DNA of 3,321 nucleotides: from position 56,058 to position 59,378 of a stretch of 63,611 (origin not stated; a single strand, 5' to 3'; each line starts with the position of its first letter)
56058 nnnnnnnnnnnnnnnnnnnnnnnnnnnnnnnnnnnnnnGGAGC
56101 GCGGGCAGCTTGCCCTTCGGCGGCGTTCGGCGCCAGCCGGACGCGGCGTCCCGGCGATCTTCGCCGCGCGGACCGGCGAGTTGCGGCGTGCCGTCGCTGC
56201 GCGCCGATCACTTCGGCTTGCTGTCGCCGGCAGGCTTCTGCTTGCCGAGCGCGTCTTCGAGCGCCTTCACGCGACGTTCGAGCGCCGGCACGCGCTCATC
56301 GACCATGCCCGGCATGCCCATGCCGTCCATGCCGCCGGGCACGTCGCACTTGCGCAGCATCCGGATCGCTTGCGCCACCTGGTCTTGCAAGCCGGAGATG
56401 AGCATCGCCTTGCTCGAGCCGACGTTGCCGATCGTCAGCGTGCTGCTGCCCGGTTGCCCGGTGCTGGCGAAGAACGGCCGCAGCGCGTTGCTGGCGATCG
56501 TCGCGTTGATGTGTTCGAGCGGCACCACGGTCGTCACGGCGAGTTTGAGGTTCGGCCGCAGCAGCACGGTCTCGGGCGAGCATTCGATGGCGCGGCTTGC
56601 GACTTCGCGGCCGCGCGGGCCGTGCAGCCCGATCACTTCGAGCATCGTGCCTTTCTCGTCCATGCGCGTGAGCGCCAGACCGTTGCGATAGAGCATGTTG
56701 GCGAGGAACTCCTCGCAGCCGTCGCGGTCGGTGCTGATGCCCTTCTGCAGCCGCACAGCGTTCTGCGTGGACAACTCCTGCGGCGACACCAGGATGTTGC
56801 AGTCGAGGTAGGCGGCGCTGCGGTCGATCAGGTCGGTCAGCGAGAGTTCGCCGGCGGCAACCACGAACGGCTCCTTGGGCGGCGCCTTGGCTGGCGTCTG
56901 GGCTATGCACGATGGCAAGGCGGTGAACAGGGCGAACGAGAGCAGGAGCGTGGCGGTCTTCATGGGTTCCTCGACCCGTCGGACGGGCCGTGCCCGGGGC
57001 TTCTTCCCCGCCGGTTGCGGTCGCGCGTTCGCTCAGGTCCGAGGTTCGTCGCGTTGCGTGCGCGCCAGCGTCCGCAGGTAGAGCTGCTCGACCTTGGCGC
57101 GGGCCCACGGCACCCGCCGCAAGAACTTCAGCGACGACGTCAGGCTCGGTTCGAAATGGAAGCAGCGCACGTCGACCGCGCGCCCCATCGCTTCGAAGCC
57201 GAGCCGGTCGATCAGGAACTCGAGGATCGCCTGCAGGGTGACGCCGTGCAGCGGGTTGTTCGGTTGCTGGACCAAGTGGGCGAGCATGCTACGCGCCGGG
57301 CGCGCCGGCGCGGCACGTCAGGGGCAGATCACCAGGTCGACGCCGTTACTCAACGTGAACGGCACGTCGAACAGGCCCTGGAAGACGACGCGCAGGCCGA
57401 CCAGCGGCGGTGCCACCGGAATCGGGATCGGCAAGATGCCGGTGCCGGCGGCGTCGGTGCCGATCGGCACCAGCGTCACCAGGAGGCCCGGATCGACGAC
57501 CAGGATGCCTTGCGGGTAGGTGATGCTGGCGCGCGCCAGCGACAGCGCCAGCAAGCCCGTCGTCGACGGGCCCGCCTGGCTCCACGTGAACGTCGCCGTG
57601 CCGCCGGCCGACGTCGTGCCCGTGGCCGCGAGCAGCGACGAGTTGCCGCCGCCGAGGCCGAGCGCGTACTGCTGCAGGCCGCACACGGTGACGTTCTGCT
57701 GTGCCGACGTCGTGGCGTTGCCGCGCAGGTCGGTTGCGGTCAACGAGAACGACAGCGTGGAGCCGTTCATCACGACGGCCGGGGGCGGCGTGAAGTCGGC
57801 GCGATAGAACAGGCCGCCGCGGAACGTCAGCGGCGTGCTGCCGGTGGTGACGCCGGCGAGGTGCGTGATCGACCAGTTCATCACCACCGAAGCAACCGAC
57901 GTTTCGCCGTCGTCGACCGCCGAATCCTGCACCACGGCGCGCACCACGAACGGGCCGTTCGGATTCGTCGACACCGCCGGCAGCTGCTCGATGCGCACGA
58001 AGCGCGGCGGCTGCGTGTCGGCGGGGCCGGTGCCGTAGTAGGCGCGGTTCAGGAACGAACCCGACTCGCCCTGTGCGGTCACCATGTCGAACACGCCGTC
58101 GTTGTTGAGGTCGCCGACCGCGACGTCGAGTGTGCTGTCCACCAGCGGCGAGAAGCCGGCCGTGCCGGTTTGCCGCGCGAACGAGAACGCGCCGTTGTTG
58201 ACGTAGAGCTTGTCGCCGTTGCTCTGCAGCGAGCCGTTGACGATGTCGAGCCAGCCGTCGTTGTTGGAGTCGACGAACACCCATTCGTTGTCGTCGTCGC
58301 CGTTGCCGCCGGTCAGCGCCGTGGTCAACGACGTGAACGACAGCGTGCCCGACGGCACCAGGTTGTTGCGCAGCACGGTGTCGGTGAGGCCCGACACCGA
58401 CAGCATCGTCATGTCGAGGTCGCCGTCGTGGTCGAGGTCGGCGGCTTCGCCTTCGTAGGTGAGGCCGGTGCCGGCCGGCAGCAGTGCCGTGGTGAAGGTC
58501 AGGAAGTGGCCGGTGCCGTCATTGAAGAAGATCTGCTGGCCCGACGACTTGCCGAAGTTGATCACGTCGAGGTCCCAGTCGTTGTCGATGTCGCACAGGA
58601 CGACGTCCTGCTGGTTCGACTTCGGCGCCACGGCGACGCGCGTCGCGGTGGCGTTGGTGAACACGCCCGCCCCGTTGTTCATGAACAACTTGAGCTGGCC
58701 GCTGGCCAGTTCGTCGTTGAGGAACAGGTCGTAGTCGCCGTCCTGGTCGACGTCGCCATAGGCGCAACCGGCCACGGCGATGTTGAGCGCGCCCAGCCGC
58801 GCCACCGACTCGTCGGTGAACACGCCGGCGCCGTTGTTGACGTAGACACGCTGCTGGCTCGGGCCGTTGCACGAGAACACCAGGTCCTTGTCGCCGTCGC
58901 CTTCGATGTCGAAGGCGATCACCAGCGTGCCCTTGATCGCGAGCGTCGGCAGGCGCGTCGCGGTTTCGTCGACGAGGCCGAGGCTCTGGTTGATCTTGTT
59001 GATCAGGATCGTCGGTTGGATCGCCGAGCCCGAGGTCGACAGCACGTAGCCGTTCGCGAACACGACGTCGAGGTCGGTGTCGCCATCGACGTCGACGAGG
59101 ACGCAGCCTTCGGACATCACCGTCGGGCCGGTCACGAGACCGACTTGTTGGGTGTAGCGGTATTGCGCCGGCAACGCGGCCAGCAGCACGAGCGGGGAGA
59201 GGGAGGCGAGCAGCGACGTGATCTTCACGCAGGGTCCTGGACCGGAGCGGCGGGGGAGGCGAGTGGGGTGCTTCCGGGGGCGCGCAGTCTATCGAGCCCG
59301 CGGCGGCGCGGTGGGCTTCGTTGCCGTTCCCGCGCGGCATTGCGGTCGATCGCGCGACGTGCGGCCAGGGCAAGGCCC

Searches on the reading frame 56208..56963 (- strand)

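Call 49: search_protein_families(library=pfam, proteins=[window:56208-56963:-], max_evalue=0.01)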
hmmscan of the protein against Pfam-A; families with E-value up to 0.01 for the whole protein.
window:56208-56963:- (251 aa): 1 family
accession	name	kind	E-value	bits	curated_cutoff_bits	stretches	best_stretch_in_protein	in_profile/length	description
PF03958.22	Secretin_N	-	2.4e-07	31.3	28.2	1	144-210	1-67/69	Bacterial type II/III secretion system short domain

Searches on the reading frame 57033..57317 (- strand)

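Call 49: search_protein_families(library=pfam, proteins=[window:57033-57317:-], max_evalue=0.01)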
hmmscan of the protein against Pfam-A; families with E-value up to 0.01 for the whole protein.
window:57033-57317:- (94 aa): 1 family
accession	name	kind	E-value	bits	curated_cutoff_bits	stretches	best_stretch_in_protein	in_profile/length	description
PF09905.14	VF530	-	5.5e-29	100.6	27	1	19-81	1-63/63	DNA-binding protein VF530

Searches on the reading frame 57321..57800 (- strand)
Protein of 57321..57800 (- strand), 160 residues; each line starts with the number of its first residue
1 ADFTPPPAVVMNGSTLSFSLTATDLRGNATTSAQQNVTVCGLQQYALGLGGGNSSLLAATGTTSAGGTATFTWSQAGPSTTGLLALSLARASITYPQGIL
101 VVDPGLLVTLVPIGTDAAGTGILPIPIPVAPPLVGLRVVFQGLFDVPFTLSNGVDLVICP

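Call 78: find_related_loci(query=window:57321-57800:-, collection=metagenome_contigs, flank=1500)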
Query window:57321-57800:- (160 aa) in metagenome_contigs; peptide patterns used: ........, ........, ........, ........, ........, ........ (x = any residue, [..] = any of these).
418 stretches matched a pattern, but none encodes a relative of the query by tblastn (E <= 1e-3).
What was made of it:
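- Tried and rejected: A metagenome scan for relatives of the FG-GAP tail found none (call 78).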

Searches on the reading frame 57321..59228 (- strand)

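Call 4: search_protein_families(library=pfam, proteins=[window:57321-59228:-], max_evalue=1)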
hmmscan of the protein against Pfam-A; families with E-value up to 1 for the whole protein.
window:57321-59228:- (636 aa): 2 families
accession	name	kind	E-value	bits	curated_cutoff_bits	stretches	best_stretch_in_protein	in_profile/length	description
PF13517.12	FG-GAP_3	-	1.2e-28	99.9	26.9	6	107-169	1-60/61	FG-GAP-like repeat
PF01839.29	FG-GAP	-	0.052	13.9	22.1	1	369-388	5-24/37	FG-GAP repeat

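Call 5: search_protein_families(library=ncbifam, proteins=[window:57321-59228:-], max_evalue=1)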
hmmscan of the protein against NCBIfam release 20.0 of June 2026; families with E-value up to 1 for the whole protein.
window:57321-59228:- (636 aa): 1 family
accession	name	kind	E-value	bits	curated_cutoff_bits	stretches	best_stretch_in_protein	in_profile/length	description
NF040734.1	CC-COOH_SaoC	equivalog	0.024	14.4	80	1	153-229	48-121/148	Cys-Cys-COOH (seleno)protein SaoC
